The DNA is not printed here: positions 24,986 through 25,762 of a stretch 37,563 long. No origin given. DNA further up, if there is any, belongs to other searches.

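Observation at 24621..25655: Panacea (DUF4065) antitoxin-like gene translationally coupled to an unrecognisable 159-aa partner: candidate novel PanA-PanT toxin-antitoxin or abortive-infection module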

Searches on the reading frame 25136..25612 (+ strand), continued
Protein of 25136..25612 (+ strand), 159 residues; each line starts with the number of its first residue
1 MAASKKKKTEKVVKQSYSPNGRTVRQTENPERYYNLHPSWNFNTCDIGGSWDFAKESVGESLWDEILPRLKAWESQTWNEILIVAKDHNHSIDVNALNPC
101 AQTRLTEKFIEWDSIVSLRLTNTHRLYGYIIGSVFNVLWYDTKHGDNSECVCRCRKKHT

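Call 42: find_encoding_contigs(protein=P0257, flank=3000, max_places=2)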
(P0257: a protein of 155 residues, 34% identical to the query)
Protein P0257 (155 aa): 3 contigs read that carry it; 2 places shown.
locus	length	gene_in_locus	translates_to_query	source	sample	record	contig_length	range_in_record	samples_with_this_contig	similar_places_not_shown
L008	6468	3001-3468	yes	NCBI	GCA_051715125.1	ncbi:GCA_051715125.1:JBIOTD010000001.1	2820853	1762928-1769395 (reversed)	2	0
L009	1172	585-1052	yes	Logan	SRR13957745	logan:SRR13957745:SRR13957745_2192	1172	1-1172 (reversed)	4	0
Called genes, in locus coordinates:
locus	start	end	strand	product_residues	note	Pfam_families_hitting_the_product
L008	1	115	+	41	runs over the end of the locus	-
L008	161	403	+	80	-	PF10779:XhlA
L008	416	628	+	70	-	PF16938:Phage_holin_Dp1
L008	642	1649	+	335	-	PF01510:Amidase_2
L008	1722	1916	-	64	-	-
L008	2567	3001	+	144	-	PF13274:SocA_Panacea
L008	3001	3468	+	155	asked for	-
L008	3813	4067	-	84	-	-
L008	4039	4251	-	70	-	-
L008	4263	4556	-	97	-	PF19385:DUF5960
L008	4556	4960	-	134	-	-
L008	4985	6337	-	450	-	PF00817:IMS, PF21999:IMS_HHH_1, PF11799:IMS_C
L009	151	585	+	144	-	PF13274:SocA_Panacea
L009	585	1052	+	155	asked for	-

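Call 43: find_encoding_contigs(protein=P0239, flank=3000, max_places=2)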
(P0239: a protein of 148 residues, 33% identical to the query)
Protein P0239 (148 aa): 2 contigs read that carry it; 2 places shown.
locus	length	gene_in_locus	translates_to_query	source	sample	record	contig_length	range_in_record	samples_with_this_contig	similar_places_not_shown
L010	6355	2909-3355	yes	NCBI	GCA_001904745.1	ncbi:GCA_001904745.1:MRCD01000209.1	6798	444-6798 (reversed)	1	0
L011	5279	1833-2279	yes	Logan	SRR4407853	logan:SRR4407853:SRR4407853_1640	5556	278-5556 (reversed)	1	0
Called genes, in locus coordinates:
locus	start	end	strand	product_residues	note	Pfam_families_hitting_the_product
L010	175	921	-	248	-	PF08843:AbiEii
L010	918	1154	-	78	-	-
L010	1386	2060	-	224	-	PF00589:Phage_integrase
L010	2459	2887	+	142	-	PF13274:SocA_Panacea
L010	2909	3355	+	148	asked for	-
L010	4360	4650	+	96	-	-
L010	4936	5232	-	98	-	PF07929:PRiA4_ORF3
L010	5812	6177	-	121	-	PF05272:VapE-like_dom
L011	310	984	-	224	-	PF00589:Phage_integrase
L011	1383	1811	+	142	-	PF13274:SocA_Panacea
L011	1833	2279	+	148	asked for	-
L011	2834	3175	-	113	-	-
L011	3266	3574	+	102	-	-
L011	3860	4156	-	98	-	PF07929:PRiA4_ORF3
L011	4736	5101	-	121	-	PF05272:VapE-like_dom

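Call 44: find_encoding_contigs(protein=P0283, flank=3000, max_places=2)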
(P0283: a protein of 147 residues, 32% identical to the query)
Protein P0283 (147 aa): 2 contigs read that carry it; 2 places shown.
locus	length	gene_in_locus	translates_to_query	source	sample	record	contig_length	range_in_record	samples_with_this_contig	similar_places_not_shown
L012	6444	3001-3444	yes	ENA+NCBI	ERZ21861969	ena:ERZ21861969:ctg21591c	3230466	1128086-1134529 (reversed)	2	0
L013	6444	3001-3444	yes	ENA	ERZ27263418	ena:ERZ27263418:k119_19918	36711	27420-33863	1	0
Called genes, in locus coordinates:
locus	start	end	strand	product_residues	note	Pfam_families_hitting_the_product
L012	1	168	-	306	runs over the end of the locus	PF00528:BPD_transp_1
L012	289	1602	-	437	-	PF01547:SBP_bac_1, PF13416:SBP_bac_8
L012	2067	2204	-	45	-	-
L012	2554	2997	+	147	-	PF13274:SocA_Panacea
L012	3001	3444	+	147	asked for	-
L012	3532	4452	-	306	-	PF03186:CobD_Cbib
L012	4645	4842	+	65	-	PF00584:SecE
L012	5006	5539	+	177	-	PF02357:NusG, PF00467:KOW (weak)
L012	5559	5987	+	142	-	PF03946:Ribosomal_L11_N, PF00298:Ribosomal_L11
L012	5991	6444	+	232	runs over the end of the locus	PF00687:Ribosomal_L1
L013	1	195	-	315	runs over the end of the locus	PF00528:BPD_transp_1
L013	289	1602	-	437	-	PF01547:SBP_bac_1, PF13416:SBP_bac_8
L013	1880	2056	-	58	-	-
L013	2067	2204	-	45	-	-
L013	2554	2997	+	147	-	PF13274:SocA_Panacea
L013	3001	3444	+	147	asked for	-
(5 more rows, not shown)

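Call 45: find_encoding_contigs(protein=P0265, flank=3000, max_places=2)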
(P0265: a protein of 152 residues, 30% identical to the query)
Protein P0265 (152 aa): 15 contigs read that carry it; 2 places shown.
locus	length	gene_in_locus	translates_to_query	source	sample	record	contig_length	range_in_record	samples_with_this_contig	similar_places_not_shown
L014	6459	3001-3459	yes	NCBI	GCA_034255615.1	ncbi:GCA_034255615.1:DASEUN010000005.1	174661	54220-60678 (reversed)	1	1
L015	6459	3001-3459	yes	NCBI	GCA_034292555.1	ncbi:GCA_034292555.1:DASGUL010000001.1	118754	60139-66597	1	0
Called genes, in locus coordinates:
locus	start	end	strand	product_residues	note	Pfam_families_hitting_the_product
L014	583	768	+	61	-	PF13443:HTH_26, PF13560:HTH_31, PF01381:HTH_3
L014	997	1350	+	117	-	-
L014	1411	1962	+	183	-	-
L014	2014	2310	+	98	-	-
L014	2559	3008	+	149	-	PF13274:SocA_Panacea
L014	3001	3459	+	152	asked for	-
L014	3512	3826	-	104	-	PF19385:DUF5960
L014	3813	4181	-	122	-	-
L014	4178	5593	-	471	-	PF00817:IMS, PF11798:IMS_HHH, PF21999:IMS_HHH_1, PF11799:IMS_C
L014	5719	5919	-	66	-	-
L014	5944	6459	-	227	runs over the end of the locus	PF01381:HTH_3, PF12844:HTH_19, PF13560:HTH_31, PF00717:Peptidase_S24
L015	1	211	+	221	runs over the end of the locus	PF16264:SatD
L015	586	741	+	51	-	-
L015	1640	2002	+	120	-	-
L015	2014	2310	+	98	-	-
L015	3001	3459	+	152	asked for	-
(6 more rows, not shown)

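Call 50: search_dna_similar(query=window:25136-25612:+, collection=phages, mode=protein, max_evalue=0.01, max_rows=40)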
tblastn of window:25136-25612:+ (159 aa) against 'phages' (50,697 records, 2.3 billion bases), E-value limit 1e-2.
No match.

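Call 53: find_related_loci(query=A1, collection=genome_contigs, flank=2500)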
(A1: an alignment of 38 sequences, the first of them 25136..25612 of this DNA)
Query A1 (159 aa) in genome_contigs; peptide patterns used: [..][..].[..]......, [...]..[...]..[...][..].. (x = any residue, [..] = any of these).
239 stretches matched a pattern; 141 encode a relative of the query (tblastn E <= 1e-3); the best 80 are kept; 79 distinct loci.
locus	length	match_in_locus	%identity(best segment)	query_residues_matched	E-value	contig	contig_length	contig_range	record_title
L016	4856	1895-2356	58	1-159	4e-61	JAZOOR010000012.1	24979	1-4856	MAG: Oscillospiraceae bacterium isolate T1900045627_YK20190321.MAGScoT_cleanbin_000009 SGB_8035_k141_971753, whole genom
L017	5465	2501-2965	57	1-159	7e-57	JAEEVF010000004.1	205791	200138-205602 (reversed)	MAG: Acetatifactor sp. isolate Tb.RUG.447 NODE_57_length_205791_cov_6.855473, whole genome shotgun sequence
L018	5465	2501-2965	55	1-159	3e-56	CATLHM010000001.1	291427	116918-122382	MAG TPA_asm: uncultured Lachnospiraceae bacterium isolate MGG03594_1680015479 genome assembly, contig: ERR2844015_30, wh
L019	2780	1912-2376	55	1-159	1e-56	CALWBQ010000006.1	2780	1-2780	MAG: uncultured Lachnospiraceae bacterium isolate E0_RM__bin152 genome assembly, contig: E0_RM__k127_836567, whole genom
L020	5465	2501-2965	55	1-159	3e-56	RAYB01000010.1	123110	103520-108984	Bacterium 1XD21-70 strain 1XD21-70 Scaffold7_4, whole genome shotgun sequence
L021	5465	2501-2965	57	1-159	6e-56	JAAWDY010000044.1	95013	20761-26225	MAG: Coprococcus sp. isolate ABMPRH_184_1 k141_1009231, whole genome shotgun sequence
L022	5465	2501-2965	56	1-159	5e-56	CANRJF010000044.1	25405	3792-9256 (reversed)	MAG: uncultured Lachnospiraceae bacterium isolate Lapin-024__bin84 genome assembly, contig: Lapin-024__NODE_2494_length_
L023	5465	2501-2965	55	1-159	1e-55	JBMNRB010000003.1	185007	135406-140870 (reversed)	MAG: Ruminococcus sp. isolate SBF912SR1HQ0015 scaffold_126_c1, whole genome shotgun sequence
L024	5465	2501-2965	54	1-159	1e-55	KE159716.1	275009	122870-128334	Dorea sp. 5-2 genomic scaffold acPFE-supercont1.10, whole genome shotgun sequence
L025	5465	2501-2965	52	1-159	8e-56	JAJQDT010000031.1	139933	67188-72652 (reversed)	MAG: Lachnospiraceae bacterium isolate MI.11_2 NODE_9_length_139933_cov_28.693011, whole genome shotgun sequence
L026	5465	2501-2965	55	1-159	2e-55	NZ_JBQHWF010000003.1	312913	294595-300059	Blautia sp. HCP3S3_C4 contig00003, whole genome shotgun sequence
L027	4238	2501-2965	53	1-159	4e-55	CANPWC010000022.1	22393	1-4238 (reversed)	MAG: uncultured Acetatifactor sp. isolate Lapin-001__bin28 genome assembly, contig: Lapin-001__NODE_2591_length_22393_co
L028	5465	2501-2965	53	1-159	3e-55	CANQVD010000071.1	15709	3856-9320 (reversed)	MAG: uncultured Eisenbergiella sp. isolate Lapin-032__bin112 genome assembly, contig: Lapin-032__NODE_5482_length_15709_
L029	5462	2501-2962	56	1-158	4e-55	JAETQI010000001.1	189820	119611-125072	MAG: Lachnospiraceae bacterium isolate S26_Bin4 scaffold_48_2, whole genome shotgun sequence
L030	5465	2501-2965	54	1-159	5e-55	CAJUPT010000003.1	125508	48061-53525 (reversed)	MAG TPA_asm: uncultured Lachnospiraceae bacterium isolate MGBC164422 genome assembly, contig: MGBC164422.3, whole genome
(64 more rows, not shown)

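Call 68: search_protein_families(library=padloc, alignment_id=A2, max_evalue=0.01)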
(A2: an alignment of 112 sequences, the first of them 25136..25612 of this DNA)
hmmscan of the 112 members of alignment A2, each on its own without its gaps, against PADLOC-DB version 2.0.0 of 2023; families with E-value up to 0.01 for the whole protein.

A. member 1, window:25136-25612:+ (159 aa): 1 family
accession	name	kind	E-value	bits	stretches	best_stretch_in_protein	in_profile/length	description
PDLC03891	NsnC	-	0.00022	18.9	1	65-144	203-278/284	-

B. families by the number of members that match (of 112 scanned): 6 families
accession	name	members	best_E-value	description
PDLC03891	NsnC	83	1.9e-09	-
PDLC01592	Cas8a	1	0.0004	CAS-I-A; effector_LS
PDLC01881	CARF4--CARF_PDDEXK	1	0.0043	-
PDLC01476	Cmr5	1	0.0051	CAS-III-B; effector_SS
PDLC04114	JukB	1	0.0086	-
PDLC03449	REase_II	1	0.0099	Type II restriction enzyme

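Call 88: find_encoding_contigs(protein=window:25136-25612:+, flank=6000, max_places=4)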
Protein window:25136-25612:+ (159 aa): 23 contigs read that carry it; 4 places shown.
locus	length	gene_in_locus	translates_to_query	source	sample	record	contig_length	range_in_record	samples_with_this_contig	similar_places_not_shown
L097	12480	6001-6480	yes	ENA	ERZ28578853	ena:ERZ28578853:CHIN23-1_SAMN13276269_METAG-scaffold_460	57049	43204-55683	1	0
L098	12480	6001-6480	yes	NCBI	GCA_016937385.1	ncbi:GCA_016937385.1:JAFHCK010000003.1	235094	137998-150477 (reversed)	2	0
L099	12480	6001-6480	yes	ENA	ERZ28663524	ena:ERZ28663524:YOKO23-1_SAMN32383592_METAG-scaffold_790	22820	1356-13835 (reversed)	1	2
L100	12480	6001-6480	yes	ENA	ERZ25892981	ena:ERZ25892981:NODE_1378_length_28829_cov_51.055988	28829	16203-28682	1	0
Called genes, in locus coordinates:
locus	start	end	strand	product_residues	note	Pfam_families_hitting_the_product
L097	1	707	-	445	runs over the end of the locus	PF00860:Xan_ur_permease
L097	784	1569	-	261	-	PF01026:TatD_DNase, PF04909:Amidohydro_2 (faint)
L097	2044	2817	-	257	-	PF01987:AIM24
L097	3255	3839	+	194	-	-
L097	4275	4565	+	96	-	PF08769:Spo0A_C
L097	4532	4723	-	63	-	-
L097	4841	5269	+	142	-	-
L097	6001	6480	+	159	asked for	-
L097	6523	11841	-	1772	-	-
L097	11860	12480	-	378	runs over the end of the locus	-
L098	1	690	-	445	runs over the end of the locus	PF00860:Xan_ur_permease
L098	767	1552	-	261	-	PF01026:TatD_DNase, PF04909:Amidohydro_2 (faint)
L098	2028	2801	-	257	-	PF01987:AIM24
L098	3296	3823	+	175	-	-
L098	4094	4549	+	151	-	PF08769:Spo0A_C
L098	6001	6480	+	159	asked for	-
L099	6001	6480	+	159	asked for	-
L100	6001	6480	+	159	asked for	-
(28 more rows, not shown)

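Call 99: predict_structure(alignment_id=A2)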
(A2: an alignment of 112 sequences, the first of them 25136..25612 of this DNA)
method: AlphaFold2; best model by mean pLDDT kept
length: 159 residues; sequences in the alignment: 112
mean_pLDDT: 91.6   pTM: 0.79
mean pLDDT of the five models: 91.6, 91.1, 90.7, 90.8, 90.3
residues with pLDDT >= 90: 121; 70-90: 25; 50-70: 12; < 50: 1
segments of 3 or more residues with pLDDT < 50: none
pLDDT, mean of each block of 10 residues (from residue 1): 63 78 81 97 96 92 96 98 97 98 97 97 97 98 96 84
secondary structure, 60 per line:
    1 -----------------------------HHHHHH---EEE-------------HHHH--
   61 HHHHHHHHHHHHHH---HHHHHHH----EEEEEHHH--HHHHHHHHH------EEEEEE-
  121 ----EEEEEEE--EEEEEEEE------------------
elements in order: H30-35 E39-41 H55-58 H61-74 H78-84 E89-93 H99-107 E114-119 E125-131 E134-141

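Call 101: fold_search(model_id=the predicted structure, library=pdb)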
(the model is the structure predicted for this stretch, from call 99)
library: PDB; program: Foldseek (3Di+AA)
matches with E <= 10: 198; with E <= 0.001: 0
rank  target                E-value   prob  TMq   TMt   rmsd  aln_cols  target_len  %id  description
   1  7v5y_E                1.5e-01  0.60  0.33  0.52   5.8       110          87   14  Crystal structure of hexameric complex of Sa2YoeB-Sa2YefM toxin-antitoxin from Staphylococcus aureus (released 2021-12-15)
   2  7awk                  2.5e-01  0.28  0.27  0.34   8.0       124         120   15  Crystal structure of the HigB1 toxin mutant K95A from Mycobacterium tuberculosis (Rv1955) (released 2021-11-24)
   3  7v6w_F                3.2e-01  0.44  0.33  0.51   5.3       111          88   14  Crystal structure of heterohexameric Sa2YoeB-Sa2YefM complex bound to 26bp-DNA (released 2021-12-15)
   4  4mct_D                3.2e-01  0.30  0.30  0.46   8.3       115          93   16  P. vulgaris HIGBA structure, crystal form 1 (released 2013-12-11)
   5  7v6w_E                3.4e-01  0.44  0.33  0.52   5.8       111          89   14  Crystal structure of heterohexameric Sa2YoeB-Sa2YefM complex bound to 26bp-DNA (released 2021-12-15)
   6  7xbj_A                4.4e-01  0.38  0.17  0.09   2.4        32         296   22  Txp40, an insecticidal toxin protein from Xenorhabdus nematophila (released 2023-03-29)
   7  4mmg_A                4.7e-01  0.35  0.31  0.48   6.2       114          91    8  crystal structure of YafQ mutant H87Q from E.coli (released 2014-06-25)
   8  3oei_C                4.7e-01  0.15  0.21  0.35  11.7       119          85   13  Crystal structure of Mycobacterium tuberculosis RelJK (Rv3357-Rv3358-RelBE3) (released 2011-03-16)
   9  5ixl_A                5.3e-01  0.33  0.16  0.26   1.6        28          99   18  Structure of P. vulgaris HigB toxin Y91A variant (released 2016-07-20)
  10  7xbj_B                5.3e-01  0.21  0.18  0.11   9.5        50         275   24  Txp40, an insecticidal toxin protein from Xenorhabdus nematophila (released 2023-03-29)
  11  1wmi_A                5.7e-01  0.57  0.37  0.59   4.8       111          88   11  Crystal structure of archaeal RelE-RelB complex from Pyrococcus horikoshii OT3 (released 2005-03-15)
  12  5ixl_C                5.7e-01  0.35  0.17  0.29   1.8        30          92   20  Structure of P. vulgaris HigB toxin Y91A variant (released 2016-07-20)
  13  2a6r_C                5.7e-01  0.33  0.16  0.30   1.6        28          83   21  Crystal structure of YoeB under PEG condition (released 2005-08-23)
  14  4mcx_D                6.0e-01  0.18  0.27  0.42   8.3       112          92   16  P. vulgaris HIGBA structure, crystal form 2 (released 2013-12-11)
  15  4lsy_A                6.8e-01  0.21  0.27  0.45   7.2       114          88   10  Crystal structure of copper-bound L66S mutant toxin from Helicobacter pylori (released 2014-02-05)
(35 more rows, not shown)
